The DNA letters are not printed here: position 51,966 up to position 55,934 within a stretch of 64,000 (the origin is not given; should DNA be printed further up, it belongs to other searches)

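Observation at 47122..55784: Two paralogous giant proteins (1387 and 1222 aa) share an unusual architecture: a Cys-rich ectodomain, a Gly-rich TM bundle, a Cys knot and four repeats.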

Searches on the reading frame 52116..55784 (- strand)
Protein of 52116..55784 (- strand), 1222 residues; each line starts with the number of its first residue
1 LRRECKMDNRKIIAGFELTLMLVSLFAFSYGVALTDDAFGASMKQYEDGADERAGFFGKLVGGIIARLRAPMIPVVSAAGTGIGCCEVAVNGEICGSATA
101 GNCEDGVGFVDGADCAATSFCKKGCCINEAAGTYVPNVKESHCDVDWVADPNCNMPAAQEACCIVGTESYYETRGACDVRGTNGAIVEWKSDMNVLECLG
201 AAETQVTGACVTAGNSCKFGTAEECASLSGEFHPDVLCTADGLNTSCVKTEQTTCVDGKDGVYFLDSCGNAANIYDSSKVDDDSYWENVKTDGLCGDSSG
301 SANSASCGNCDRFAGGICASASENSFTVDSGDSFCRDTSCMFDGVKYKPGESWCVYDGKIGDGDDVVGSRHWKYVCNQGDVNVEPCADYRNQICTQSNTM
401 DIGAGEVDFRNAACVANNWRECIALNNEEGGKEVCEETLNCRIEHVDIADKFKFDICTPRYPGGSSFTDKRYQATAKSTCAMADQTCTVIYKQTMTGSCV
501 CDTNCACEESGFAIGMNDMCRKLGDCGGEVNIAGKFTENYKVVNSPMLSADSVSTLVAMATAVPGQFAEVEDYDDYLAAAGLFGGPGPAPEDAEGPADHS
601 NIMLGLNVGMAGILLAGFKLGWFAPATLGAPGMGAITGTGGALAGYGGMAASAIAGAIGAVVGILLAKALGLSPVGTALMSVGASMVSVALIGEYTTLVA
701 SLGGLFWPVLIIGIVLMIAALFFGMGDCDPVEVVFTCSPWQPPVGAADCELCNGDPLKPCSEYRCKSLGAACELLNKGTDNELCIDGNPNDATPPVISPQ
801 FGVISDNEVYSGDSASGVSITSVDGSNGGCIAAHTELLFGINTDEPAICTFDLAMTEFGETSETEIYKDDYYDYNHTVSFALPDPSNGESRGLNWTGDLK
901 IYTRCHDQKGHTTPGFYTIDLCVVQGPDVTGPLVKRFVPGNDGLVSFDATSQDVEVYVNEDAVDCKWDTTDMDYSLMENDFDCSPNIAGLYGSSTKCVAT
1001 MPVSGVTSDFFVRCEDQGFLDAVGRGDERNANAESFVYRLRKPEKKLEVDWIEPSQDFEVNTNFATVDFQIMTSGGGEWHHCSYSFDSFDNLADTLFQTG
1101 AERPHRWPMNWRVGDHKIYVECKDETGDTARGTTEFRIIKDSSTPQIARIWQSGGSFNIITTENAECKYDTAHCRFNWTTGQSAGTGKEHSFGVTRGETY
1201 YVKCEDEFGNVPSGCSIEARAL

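Call 5: search_protein_families(library=pfam, proteins=[window:52116-55784:-], max_evalue=1)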
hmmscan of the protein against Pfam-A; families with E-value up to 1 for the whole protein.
window:52116-55784:- (1222 aa): 1 family
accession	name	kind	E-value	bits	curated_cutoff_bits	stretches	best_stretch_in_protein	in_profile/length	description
PF19589.4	DUF6095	-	0.088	13.5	23.8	1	704-724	39-59/73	Family of unknown function (DUF6095)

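Call 6: search_protein_families(library=ncbifam, proteins=[window:52116-55784:-], max_evalue=1)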
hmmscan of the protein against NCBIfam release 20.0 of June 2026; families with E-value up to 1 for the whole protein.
window:52116-55784:- (1222 aa): 0 families

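Call 17: find_homologous_proteins(query=window:52116-55766:-, max_evalue=0.001)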
Query window:52116-55766:- (1216 aa): 531 proteins with E <= 0.001 among 8000 candidates; the best 120 are listed.
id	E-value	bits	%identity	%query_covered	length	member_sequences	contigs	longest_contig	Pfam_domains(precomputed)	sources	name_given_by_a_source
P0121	0.0e+0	2863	100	100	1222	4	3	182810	-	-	-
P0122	0.0e+0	2373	82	100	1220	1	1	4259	-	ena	-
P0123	0.0e+0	1504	54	100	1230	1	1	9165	-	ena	-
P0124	0.0e+0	1459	63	81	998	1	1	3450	-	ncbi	-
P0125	0.0e+0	1424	52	100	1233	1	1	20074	-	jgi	jgi:hypothetical protein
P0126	0.0e+0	1421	52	100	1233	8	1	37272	-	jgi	jgi:hypothetical protein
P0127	0.0e+0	1414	48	99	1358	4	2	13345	-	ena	-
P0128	0.0e+0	1410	49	99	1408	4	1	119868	-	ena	-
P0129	0.0e+0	1409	51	100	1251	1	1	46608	-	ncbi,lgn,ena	-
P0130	0.0e+0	1396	51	100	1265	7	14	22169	-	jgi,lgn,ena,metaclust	metaclust:\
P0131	0.0e+0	1392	51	100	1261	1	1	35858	-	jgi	-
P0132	0.0e+0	1389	50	100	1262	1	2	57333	-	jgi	jgi:hypothetical protein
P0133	0.0e+0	1383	50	100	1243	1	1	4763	-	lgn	-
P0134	0.0e+0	1377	51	100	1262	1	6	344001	-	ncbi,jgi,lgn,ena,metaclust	metaclust:\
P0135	0.0e+0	1372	51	100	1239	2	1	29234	-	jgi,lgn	-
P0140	0.0e+0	1353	50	100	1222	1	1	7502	-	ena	-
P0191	0.0e+0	1181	47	100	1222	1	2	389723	-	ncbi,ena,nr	ncbi:hypothetical protein K8R30_00500 [archaeon]|nr:hypothetical protein [archaeon]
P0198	0.0e+0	1142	45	100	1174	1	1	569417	-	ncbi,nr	ncbi:hypothetical protein HNV12_03435 [Methanococcoides sp. SA1]|nr:hypothetical protein [Methanococ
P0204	0.0e+0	1121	49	86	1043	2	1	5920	-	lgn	-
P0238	2.1e-273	928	39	100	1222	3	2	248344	-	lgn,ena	-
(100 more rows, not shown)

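Call 24: search_protein_families(library=phrogs, proteins=[window:52116-55784:-], max_evalue=0.01)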
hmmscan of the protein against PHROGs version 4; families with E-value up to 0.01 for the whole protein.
window:52116-55784:- (1222 aa): 0 families

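Call 28: find_related_loci(query=A2, collection=genome_contigs, flank=10000)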
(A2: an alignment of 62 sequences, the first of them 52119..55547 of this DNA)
Query A2 (1143 aa) in genome_contigs; peptide patterns used: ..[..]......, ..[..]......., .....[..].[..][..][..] (x = any residue, [..] = any of these).
599 stretches matched a pattern (row limit reached: there are more); 524 encode a relative of the query (tblastn E <= 1e-3); the best 80 are kept; 79 distinct loci.
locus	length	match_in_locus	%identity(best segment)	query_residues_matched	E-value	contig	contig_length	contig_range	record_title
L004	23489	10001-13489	52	3-1143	0e+0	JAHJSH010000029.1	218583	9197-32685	MAG: Nanoarchaeota archaeon isolate OS_PC_MetaG.mb.194 OS_PC_MetaG.mb.194_k141_625832, whole genome shotgun sequence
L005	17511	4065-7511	53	3-1143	0e+0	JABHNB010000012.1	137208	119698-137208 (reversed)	MAG: archaeon isolate SI037S2_bin81 k141_337966, whole genome shotgun sequence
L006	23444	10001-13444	53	4-1143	0e+0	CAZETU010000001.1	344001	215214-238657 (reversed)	MAG TPA_asm: Candidatus Woesearchaeota archaeon isolate binchicken_co243_217 genome assembly, contig: NODE_3_length_3440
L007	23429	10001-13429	52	3-1143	0e+0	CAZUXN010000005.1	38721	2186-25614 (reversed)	MAG TPA_asm: Candidatus Woesearchaeota archaeon isolate binchicken_co100_289 genome assembly, contig: NODE_1490_length_3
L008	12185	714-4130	51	3-1143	0e+0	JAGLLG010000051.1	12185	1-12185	MAG: Candidatus Pacearchaeota archaeon isolate RS_5_10 ROV157_5.bin.10.fa_51, whole genome shotgun sequence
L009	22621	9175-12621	50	4-1138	0e+0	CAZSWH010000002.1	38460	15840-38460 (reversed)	MAG TPA_asm: Candidatus Woesearchaeota archaeon isolate binchicken_co196_462 genome assembly, contig: NODE_1148_length_3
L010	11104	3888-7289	50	3-1143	0e+0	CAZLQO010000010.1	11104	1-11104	MAG TPA_asm: Candidatus Woesearchaeota archaeon isolate SRP178699_co1_15 genome assembly, contig: NODE_8014_length_11104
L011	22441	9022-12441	51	3-1142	0e+0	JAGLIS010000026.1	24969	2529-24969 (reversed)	MAG: Candidatus Pacearchaeota archaeon isolate RS_3_14 ROV157_3.bin.14.fa_26, whole genome shotgun sequence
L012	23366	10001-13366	48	5-1138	0e+0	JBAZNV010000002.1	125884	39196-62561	MAG: Candidatus Pacearchaeota archaeon isolate SO_2017_LW4_79 scaffold_449_c1_LW137-91_2017, whole genome shotgun sequen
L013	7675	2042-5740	50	2-1143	0e+0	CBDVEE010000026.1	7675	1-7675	MAG TPA_asm: uncultured archaeon isolate SRR22302353_concoct_106 genome assembly, contig: ERZ25073599.5434, whole genome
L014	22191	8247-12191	50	4-1143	0e+0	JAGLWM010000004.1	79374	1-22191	MAG: Candidatus Pacearchaeota archaeon isolate RS_12_23 ZL285.bin.23.fa_4, whole genome shotgun sequence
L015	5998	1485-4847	46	4-1137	0e+0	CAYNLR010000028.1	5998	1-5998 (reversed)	MAG TPA_asm: Candidatus Woesearchaeota archaeon isolate binchicken_co256_176 genome assembly, contig: NODE_40722_length_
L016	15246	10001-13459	44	4-1143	0e+0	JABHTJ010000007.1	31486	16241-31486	MAG: archaeon isolate SI039_bin59 k141_2117996, whole genome shotgun sequence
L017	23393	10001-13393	51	3-1143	0e+0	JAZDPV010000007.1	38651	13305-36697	MAG: archaeon isolate MEGAHIT-group-0.861 k141_11893709, whole genome shotgun sequence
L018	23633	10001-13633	46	4-1143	0e+0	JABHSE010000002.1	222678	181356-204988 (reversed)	MAG: archaeon isolate SI039_bin30 k141_413828, whole genome shotgun sequence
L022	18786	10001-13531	44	4-1142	0e+0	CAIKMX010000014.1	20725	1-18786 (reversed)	uncultured archaeon isolate AlinenLipids_bin-4003 genome assembly, contig: bin-4003:14/70, whole genome shotgun sequence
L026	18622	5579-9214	36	3-1142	0e+0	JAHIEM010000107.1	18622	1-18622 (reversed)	MAG: Nanoarchaeota archaeon isolate KR11_0.1_MetaG.mb.19 KR11_0.1_MetaG.mb.19_k141_843136, whole genome shotgun sequence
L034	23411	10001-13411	33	3-1134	5e-175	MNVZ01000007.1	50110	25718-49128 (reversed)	MAG: Candidatus Pacearchaeota archaeon CG1_02_39_14 cg1_0.2_scaffold_331_c, whole genome shotgun sequence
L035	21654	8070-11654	31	5-1141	3e-174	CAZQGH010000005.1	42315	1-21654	MAG TPA_asm: Candidatus Woesearchaeota archaeon isolate SRP141376_co1_236 genome assembly, contig: NODE_2194_length_4231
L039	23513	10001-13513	33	5-1142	9e-179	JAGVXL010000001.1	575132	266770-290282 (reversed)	Candidatus Pacearchaeota archaeon isolate RIFCSPLOWO2_01_FULL_38_24_seed rifcsplowo2_01_scaffold_0, whole genome shotgun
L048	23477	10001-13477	31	3-1142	2e-162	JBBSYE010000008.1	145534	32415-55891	MAG: Nanoarchaeota archaeon isolate H41-bin053_1 H41_bin053_1_000000000008, whole genome shotgun sequence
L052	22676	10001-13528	32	2-1142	4e-171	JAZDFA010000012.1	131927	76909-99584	MAG: archaeon isolate MEGAHIT-group-0.177 k141_12421896, whole genome shotgun sequence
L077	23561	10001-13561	30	14-1136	7e-143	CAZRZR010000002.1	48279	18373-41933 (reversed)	MAG TPA_asm: Candidatus Woesearchaeota archaeon isolate SRP342105_co2_377 genome assembly, contig: NODE_665_length_48279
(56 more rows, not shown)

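Call 38: predict_structure(alignment_id=A2)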
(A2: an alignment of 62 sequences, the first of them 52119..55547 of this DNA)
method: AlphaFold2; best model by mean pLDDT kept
length: 1143 residues; sequences in the alignment: 62
mean_pLDDT: 78.4   pTM: 0.62
mean pLDDT of the five models: 78.4, 78.1, 77.7, 76.9, 74.2
residues with pLDDT >= 90: 302; 70-90: 594; 50-70: 148; < 50: 99
segments of 3 or more residues with pLDDT < 50: 504-580, 592-594, 617-621, 908-911
pLDDT, mean of each block of 10 residues (from residue 1): 69 73 83 69 84 81 84 83 78 83 70 74 73 88 80 90 89 84 89 89 88 73 84 80 88 88 86 91 93 88 85 89 68 87 84 87 92 90 89 81 85 75 88 93 94 94 89 94 90 73 43 30 29 27 25 27 25 38 53 56 62 52 53 67 59 86 93 88 92 83 85 90 85 86 81 81 91 80 58 86 66 63 91 90 72 76 84 87 85 91 72 71 90 85 74 84 90 90 83 86 83 63 68 86 86 91 86 93 93 82 91 93 88 83 89
secondary structure, 60 per line:
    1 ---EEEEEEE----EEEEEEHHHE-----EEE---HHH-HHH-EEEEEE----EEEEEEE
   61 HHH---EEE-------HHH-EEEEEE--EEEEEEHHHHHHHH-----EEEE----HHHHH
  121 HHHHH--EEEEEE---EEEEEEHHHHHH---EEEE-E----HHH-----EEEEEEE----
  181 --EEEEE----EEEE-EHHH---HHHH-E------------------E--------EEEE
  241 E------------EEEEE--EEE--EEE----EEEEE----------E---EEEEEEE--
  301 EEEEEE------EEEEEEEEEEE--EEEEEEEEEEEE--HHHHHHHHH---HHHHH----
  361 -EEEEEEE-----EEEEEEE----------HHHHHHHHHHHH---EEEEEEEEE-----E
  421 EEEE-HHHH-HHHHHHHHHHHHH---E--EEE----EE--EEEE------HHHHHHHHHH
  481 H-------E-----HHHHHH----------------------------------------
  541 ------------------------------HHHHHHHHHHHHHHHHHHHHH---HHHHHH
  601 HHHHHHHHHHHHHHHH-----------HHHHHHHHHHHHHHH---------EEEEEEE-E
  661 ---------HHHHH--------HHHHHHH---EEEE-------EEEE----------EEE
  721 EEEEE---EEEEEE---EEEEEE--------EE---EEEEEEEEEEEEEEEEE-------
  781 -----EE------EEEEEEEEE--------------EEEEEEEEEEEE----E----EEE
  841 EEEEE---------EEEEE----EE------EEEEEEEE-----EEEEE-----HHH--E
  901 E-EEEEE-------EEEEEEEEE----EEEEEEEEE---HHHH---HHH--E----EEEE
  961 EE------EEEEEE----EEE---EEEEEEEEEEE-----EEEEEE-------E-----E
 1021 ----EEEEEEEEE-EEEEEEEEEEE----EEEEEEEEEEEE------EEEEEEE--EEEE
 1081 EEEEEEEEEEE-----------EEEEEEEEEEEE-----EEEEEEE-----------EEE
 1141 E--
elements in order (helices of 4 or more, strands of 3 or more residues): E4-10 E15-20 E30-32 E44-49 E54-60 E67-69 E81-86 E89-94 H95-102 E108-111 H116-125 E128-133 E137-142 H143-148 E152-155 E170-176 E183-187 E192-195 H204-207 E237-241 E254-258 E261-263 E266-268 E273-277 E292-298 E301-306 E313-323 E326-337 H340-348 H352-356 E362-368 E374-380 H391-402 E406-414 E420-424 H426-429 H431-443 E450-452 E461-464 H471-481 H495-500 H571-591 H595-616 H628-642 E652-658 H670-674 H683-689 E693-696 E704-707 E718-725 E729-734 E738-743 E757-773 E794-802 E817-828 E838-845 E855-859 E872-879 E885-889 E903-907 E915-923 E928-936 H940-943 E957-962 E969-974 E979-981 E985-995 E1001-1006 E1025-1033 E1035-1045 E1050-1061 E1068-1074 E1077-1091 E1103-1114 E1120-1126 E1138-1141
